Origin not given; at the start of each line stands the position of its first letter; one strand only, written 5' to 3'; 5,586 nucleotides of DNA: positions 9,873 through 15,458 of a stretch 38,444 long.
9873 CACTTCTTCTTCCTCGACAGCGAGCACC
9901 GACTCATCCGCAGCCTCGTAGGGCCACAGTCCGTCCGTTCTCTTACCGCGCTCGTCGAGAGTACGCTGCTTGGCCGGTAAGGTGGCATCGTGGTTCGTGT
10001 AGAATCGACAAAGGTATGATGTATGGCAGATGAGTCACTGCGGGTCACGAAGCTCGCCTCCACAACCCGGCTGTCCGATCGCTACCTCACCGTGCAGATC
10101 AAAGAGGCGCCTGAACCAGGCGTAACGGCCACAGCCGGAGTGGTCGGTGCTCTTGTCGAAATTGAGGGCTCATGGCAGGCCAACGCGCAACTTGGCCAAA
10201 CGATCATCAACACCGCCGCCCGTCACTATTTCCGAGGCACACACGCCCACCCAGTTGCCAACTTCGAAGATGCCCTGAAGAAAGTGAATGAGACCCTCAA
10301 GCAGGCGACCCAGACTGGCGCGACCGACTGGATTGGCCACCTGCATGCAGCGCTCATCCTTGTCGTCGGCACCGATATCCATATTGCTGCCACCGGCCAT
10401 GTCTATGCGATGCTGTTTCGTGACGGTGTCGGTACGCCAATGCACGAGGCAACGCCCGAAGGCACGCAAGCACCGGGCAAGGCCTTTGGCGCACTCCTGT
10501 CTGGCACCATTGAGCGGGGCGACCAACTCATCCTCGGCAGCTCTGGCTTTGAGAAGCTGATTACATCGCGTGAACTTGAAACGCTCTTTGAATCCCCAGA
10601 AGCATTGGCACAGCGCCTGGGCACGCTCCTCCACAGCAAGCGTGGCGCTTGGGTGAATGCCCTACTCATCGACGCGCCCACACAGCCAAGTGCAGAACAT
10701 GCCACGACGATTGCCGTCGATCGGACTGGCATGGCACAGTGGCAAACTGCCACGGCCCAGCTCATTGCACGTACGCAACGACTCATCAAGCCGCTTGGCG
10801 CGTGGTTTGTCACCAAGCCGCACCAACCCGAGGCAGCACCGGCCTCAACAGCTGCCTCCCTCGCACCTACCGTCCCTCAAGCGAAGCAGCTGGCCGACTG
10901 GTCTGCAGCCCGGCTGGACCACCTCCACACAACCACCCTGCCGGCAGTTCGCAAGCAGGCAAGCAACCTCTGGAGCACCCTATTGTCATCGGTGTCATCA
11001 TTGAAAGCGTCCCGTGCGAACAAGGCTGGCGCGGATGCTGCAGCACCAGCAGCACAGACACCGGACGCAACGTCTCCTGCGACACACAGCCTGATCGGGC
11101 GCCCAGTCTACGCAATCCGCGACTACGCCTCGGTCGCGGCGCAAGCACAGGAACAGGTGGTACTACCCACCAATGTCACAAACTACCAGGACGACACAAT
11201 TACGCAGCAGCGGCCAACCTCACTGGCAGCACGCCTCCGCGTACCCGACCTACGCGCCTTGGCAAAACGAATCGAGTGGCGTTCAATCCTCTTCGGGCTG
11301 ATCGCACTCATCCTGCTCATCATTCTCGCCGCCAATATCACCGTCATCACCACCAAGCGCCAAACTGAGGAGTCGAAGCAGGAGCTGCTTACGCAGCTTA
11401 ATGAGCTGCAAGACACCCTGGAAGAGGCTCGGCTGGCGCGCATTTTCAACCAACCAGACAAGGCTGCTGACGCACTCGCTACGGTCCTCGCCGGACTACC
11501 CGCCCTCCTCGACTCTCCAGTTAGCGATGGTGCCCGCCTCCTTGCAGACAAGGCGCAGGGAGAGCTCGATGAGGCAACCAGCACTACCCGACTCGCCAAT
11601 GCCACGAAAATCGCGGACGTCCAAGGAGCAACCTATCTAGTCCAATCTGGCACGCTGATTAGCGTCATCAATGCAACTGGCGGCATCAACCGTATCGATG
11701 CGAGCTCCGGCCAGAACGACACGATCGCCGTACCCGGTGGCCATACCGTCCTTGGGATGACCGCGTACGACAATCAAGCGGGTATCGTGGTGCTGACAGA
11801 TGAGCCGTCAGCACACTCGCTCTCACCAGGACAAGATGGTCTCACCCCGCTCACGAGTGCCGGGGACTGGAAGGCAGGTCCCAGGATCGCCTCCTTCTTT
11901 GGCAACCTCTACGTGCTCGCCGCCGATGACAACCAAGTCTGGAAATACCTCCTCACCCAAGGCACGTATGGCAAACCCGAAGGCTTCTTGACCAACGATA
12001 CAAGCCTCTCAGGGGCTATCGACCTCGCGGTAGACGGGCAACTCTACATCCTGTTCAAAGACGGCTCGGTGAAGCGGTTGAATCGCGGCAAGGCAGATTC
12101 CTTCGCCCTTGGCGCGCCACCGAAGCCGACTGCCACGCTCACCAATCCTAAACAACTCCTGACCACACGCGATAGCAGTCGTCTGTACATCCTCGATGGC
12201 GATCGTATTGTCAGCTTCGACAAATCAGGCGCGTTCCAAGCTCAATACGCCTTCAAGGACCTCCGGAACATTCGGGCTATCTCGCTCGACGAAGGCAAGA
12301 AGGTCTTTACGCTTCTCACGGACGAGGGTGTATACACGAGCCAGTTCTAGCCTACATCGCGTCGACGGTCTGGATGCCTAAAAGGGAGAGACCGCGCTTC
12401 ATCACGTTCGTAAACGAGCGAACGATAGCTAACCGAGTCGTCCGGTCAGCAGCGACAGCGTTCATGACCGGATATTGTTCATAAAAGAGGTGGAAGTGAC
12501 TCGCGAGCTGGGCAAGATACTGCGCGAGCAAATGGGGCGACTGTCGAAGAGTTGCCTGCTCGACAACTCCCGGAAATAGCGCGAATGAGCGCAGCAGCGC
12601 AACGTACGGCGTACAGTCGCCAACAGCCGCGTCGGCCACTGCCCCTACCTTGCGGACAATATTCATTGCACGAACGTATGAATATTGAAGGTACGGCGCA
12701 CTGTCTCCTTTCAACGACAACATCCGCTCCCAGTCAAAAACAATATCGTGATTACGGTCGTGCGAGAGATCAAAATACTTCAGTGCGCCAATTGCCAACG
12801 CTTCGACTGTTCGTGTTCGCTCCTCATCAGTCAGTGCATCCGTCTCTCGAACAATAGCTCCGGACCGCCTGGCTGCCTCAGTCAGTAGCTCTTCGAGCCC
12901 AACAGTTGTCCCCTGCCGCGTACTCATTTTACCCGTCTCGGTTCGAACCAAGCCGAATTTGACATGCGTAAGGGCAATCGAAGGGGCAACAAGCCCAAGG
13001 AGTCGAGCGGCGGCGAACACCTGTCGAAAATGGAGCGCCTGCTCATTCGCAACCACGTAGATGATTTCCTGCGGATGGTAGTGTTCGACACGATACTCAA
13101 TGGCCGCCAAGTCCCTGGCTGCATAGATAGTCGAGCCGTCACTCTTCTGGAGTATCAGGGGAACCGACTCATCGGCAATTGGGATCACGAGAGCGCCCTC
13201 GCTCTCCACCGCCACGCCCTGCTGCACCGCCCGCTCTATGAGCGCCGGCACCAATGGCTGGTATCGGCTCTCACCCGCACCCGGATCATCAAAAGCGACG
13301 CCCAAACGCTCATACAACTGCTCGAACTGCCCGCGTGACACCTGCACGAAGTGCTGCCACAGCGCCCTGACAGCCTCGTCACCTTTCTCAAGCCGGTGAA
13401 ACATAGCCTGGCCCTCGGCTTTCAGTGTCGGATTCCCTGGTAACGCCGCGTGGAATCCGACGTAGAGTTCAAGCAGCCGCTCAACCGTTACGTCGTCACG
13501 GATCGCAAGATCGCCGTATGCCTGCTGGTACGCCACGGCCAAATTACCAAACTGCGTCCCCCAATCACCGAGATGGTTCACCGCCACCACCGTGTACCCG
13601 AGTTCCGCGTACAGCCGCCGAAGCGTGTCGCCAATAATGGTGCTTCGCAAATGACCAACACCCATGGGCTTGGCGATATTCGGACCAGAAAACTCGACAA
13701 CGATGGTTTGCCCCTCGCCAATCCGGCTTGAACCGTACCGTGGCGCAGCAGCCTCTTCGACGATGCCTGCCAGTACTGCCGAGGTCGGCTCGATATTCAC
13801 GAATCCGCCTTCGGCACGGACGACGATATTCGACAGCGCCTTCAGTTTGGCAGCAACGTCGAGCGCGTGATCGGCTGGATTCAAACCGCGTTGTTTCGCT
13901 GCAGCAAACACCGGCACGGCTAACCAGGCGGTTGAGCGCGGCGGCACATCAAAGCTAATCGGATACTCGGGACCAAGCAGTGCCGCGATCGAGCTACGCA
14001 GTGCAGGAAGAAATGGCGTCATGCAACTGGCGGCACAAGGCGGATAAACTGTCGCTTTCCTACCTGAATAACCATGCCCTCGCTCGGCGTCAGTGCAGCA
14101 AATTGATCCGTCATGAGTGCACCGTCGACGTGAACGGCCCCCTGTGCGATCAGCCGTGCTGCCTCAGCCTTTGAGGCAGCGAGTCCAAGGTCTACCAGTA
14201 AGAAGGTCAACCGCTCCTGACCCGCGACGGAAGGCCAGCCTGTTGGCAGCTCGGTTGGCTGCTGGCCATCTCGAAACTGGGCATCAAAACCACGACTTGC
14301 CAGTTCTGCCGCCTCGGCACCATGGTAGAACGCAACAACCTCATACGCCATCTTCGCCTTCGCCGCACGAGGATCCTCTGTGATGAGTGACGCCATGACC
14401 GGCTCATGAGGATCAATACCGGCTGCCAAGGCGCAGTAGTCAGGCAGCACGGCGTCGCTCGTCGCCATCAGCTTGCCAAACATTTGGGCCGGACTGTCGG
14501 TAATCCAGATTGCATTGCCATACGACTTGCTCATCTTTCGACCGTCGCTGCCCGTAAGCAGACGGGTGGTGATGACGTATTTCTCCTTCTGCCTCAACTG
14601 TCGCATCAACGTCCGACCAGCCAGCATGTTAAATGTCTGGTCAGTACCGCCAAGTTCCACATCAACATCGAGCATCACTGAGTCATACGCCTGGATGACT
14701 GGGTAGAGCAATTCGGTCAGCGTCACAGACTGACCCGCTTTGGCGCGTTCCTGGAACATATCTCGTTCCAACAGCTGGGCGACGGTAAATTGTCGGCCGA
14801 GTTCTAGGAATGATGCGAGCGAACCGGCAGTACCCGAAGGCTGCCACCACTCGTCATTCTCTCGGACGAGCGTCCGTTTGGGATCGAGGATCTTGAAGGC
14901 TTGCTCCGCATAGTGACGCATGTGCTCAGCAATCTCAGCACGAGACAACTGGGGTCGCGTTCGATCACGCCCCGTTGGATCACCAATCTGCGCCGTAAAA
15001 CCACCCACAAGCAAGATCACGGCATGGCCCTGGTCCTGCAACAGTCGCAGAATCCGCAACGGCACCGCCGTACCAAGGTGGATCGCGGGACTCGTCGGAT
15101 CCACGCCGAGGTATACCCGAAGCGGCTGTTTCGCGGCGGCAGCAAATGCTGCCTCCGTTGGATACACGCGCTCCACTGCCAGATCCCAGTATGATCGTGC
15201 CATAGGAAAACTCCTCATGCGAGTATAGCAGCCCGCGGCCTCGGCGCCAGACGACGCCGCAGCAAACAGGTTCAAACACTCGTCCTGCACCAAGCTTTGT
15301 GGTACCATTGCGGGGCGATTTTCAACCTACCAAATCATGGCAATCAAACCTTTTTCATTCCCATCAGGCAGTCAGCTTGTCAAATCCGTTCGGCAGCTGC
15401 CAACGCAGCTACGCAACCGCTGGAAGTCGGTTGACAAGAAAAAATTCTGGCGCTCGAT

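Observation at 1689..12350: Three-gene envelope block: output-less Cache sensor, 2,203-aa mosaic adhesin and pseudo-PP2C/beta-propeller protein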

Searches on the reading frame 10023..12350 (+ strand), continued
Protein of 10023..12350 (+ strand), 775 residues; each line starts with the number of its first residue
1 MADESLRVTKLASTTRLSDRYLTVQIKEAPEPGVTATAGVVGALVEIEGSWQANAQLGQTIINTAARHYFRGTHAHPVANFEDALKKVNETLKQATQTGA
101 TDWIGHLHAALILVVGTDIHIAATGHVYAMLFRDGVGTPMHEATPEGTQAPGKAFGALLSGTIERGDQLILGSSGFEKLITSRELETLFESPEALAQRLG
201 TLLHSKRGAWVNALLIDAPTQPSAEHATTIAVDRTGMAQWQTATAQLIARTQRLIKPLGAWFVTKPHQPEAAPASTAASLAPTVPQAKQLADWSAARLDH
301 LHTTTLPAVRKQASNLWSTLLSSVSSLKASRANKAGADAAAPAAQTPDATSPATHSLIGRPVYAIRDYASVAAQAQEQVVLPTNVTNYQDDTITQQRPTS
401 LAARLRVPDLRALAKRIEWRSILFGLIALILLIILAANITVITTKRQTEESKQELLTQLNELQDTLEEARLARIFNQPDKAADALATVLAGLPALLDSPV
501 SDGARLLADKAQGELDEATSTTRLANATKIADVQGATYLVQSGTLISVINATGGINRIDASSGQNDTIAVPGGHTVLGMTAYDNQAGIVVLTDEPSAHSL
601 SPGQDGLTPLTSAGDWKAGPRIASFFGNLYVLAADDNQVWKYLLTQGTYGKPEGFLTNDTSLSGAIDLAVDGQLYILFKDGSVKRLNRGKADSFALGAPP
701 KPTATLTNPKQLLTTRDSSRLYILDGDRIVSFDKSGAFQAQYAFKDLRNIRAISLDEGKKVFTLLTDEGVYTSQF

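Call 40: search_solved_structures(query=A1, max_evalue=10, show_alignments=3)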
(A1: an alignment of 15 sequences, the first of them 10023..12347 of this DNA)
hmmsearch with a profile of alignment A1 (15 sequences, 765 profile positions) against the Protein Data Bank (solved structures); distinct sequences matched with E-value up to 10: 15.
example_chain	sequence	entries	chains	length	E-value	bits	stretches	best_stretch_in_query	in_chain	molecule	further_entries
2w21_A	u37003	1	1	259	0.089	14.3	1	521-600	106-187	GLUTAMATE 5-KINASE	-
2j5t_A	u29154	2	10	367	0.17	13.3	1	521-600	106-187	GLUTAMATE 5-KINASE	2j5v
8zpj_A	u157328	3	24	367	0.26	12.7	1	521-600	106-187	Glutamate 5-kinase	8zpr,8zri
3nmv_B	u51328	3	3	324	1.1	10.7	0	109-136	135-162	Protein phosphatase 2C 77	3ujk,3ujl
7mwn_B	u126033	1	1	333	1.2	10.6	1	109-146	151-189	HAB1-T+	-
2y09_A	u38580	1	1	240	1.3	10.4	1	163-205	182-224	PROTEIN SERIN-THREONIN PHOSPHATASE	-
2j82_A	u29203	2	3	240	1.3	10.4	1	163-205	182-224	PROTEIN SERINE-THREONINE PHOSPHATASE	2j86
2xzv_A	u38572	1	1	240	1.3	10.4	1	163-205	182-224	PROTEIN SERIN-THREONIN PHOSPHATASE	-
5d2u_A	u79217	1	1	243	1.3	10.4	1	163-205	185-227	Protein serin-threonin phosphatase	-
5iti_A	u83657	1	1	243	1.3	10.4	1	163-205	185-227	Protein serin-threonin phosphatase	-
6ae9_A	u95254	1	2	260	1.7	10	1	163-209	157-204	Probable protein phosphatase 2C 1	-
7nyq_A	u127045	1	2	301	1.8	9.9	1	669-754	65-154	Meiotic P26, isoform C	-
6d79_A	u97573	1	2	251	2.1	9.7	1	395-432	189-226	Sulfate transporter CysZ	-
1txo_A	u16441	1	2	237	2.4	9.5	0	164-204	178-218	Putative Bacterial Enzyme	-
2cm1_A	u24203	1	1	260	3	9.2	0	164-204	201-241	SERINE THREONINE PROTEIN PHOSPHATASE PSTP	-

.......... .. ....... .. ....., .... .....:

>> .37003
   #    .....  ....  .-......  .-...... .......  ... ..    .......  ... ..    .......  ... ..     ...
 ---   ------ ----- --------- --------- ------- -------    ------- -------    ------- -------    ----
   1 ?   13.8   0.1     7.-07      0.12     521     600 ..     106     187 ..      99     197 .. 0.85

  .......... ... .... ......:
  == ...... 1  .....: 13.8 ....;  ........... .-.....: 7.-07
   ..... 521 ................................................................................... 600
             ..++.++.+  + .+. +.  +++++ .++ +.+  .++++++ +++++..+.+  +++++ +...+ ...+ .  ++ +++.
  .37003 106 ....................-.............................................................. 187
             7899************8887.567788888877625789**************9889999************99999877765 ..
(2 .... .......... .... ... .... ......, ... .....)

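Call 56: search_protein_families(library=pfam, alignment_id=A1, max_evalue=1)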
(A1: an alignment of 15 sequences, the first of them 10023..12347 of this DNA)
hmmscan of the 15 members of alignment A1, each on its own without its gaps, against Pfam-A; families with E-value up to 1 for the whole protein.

A. member 1, window:10023-12347:+ (775 aa): 2 families
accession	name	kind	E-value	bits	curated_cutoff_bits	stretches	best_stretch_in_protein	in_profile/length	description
PF17680.6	FlgO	-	0.092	13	22.6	1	178-220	72-114/130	FlgO protein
PF22215.1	MLKL_N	-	0.51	10.3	27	0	439-470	39-69/142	Mixed lineage kinase domain-like N-terminal domain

B. families by the number of members that match (of 15 scanned): 33 families (the first 25 are shown)
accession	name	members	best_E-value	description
PF08826.15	DMPK_coil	3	0.053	DMPK coiled coil domain like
PF13360.13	PQQ_2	2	1.5e-05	Outer membrane protein assembly factor BamB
PF00481.26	PP2C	2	0.0027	Protein phosphatase 2C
PF22215.1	MLKL_N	2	0.24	Mixed lineage kinase domain-like N-terminal domain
PF07228.17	SpoIIE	1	0.00028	Stage II sporulation protein E (SpoIIE)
PF09402.16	MSC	1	0.00077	Man1-Src1p-C-terminal domain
PF06143.16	Baculo_11_kDa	1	0.022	Baculovirus 11 kDa family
PF10960.13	Holin_BhlA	1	0.026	BhlA holin family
PF12693.12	GspL_C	1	0.031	GspL periplasmic domain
PF15848.10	ODAPH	1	0.034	Odontogenesis associated phosphoprotein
PF06936.16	Selenoprotein_S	1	0.046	Selenoprotein S (SelS)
PF11621.13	Sbi-IV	1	0.051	C3 binding domain 4 of IgG-bind protein SBI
PF16084.10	LydB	1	0.057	LydA-holin antagonist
PF04399.18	Glutaredoxin2_C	1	0.062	Glutaredoxin 2, C terminal domain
PF16165.10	Ferlin_C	1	0.062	Ferlin C-terminus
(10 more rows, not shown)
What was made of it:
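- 10023..10682 (+): g3 cytoplasmic PP2C-fold domain that lacks the motif-8 and motif-11 aspartates (Ser174, Val211) and has His126 in place of the GDSR Asp. Weak PP2C and SpoIIE hits in relatives (call 56).
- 11580..12347 (+): g3 extracytoplasmic six-bladed beta-propeller. PQQ_2 at 1.5e-5 in one relative (call 56).
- On PP2C (PPM) Ser/Thr phosphatases: PP2C at E 0.0027 and SpoIIE at E 2.8e-4 in relatives (call 56).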

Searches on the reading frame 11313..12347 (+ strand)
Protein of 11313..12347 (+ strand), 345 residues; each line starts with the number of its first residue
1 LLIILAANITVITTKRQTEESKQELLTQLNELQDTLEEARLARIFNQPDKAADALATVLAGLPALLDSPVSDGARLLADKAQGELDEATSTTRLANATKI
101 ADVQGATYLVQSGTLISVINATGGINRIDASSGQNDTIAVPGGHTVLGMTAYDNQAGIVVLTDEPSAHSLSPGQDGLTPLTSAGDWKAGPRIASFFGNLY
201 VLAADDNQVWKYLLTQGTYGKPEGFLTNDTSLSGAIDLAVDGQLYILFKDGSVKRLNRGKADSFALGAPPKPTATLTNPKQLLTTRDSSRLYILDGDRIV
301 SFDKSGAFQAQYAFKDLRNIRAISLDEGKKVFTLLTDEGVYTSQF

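Call 35: search_protein_families(library=pfam, proteins=[window:11313-12347:+], max_evalue=10)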
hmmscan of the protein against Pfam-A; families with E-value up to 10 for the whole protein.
window:11313-12347:+ (345 aa): 1 family
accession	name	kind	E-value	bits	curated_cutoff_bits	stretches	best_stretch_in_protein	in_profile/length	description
PF25021.1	TEN_NHL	-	0.22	10.9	27.1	1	273-326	138-190/357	Teneurin NHL domain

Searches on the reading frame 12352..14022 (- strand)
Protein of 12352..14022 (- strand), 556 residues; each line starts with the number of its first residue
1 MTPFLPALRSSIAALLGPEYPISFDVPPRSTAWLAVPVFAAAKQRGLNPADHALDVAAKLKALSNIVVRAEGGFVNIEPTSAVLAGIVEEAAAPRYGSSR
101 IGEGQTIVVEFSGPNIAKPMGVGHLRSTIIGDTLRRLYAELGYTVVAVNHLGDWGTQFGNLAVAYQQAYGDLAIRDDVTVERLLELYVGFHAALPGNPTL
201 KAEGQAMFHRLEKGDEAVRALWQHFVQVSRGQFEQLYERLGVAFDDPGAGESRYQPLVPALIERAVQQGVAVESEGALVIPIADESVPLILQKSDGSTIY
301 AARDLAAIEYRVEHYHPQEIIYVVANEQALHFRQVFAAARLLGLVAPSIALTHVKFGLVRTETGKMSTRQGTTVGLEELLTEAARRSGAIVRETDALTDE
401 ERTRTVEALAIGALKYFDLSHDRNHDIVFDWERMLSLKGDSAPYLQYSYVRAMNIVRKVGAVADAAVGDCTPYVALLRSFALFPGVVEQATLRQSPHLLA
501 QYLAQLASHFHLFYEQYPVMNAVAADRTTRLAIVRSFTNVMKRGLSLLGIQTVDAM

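Call 8: search_protein_families(library=pfam, proteins=[window:12352-14022:-], max_evalue=0.01)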
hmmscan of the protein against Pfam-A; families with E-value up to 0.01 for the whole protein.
window:12352-14022:- (556 aa): 3 families
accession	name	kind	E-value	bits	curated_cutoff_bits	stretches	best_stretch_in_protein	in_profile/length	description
PF00750.26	tRNA-synt_1d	-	2.6e-89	300.1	23.3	1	99-431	14-349/349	tRNA synthetases class I (R), catalytic domain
PF05746.21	DALR_1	-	1.2e-24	87.1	22.3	1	445-556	1-117/117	DALR anticodon binding domain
PF01406.26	tRNA-synt_1e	-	0.0022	17.9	27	1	107-277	10-128/301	tRNA synthetases class I (C) catalytic domain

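Call 9: search_protein_families(library=ncbifam, proteins=[window:12352-14022:-], max_evalue=0.01)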
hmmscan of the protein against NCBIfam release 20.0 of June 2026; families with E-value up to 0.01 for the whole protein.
window:12352-14022:- (556 aa): 4 families
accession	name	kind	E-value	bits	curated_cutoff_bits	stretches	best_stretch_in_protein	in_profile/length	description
TIGR00456.1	argS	equivalog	3.9e-122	408.5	261.65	1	38-556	42-569/569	arginine--tRNA ligase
NF002446.0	PRK01611.3-3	equivalog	9.9e-79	265.3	399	2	200-556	260-636/636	arginine--tRNA ligase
NF002447.0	PRK01611.3-4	equivalog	1.3e-69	235.2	460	2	313-556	355-613/613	arginine--tRNA ligase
NF045898.1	ArgS_rel_codon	equivalog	3.8e-09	36.4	340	1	404-553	170-324/327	ArgS-related anticodon-binding protein NrtL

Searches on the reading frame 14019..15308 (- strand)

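Call 8: search_protein_families(library=pfam, proteins=[window:14019-15308:-], max_evalue=0.01)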
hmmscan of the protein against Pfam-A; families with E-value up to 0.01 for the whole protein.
window:14019-15308:- (429 aa): 4 families
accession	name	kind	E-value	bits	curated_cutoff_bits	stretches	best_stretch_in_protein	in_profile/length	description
PF00579.31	tRNA-synt_1b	-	3.2e-65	220.8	21.1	1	60-343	3-289/292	tRNA synthetases class I (W and Y)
PF01479.30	S4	-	6.4e-06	26.2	22.8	1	366-397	2-33/48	S4 domain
PF22421.1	SYY_C-terminal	-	3.3e-05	24.2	27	1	363-421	17-80/83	Tyrosine--tRNA ligase SYY-like C-terminal domain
PF00133.28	tRNA-synt_1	-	0.00044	19.5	22.7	1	202-267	315-384/414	tRNA synthetases class I (I, L, M and V)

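Call 9: search_protein_families(library=ncbifam, proteins=[window:14019-15308:-], max_evalue=0.01)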
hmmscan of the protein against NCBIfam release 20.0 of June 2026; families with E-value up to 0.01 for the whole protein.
window:14019-15308:- (429 aa): 8 families
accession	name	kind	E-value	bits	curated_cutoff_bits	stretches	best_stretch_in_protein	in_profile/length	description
TIGR00234.1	tyrS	equivalog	5.1e-95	318.9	113.8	1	58-424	29-403/406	tyrosine--tRNA ligase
NF006330.0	PRK08560.1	equivalog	1.5e-19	70.2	220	1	57-282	27-247/342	tyrosine--tRNA ligase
TIGR00233.1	trpS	equivalog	7.4e-09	35.3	176.75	1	64-282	4-217/328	tryptophan--tRNA ligase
NF009207.0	PRK12556.1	equivalog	1.4e-05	24.1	479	1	201-275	136-219/332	tryptophan--tRNA ligase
NF008922.0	PRK12283.1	equivalog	9.6e-05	21.4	572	1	222-280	230-287/400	tryptophan--tRNA ligase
NF008923.0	PRK12284.1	equivalog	0.00018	20.5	597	1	195-276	129-220/431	tryptophan--tRNA ligase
NF008925.0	PRK12285.1-2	equivalog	0.0047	15.9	451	0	170-282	156-275/365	tryptophan--tRNA ligase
NF001968.0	PRK00750.1-2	equivalog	0.0086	14.5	648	0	212-270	247-305/528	lysine--tRNA ligase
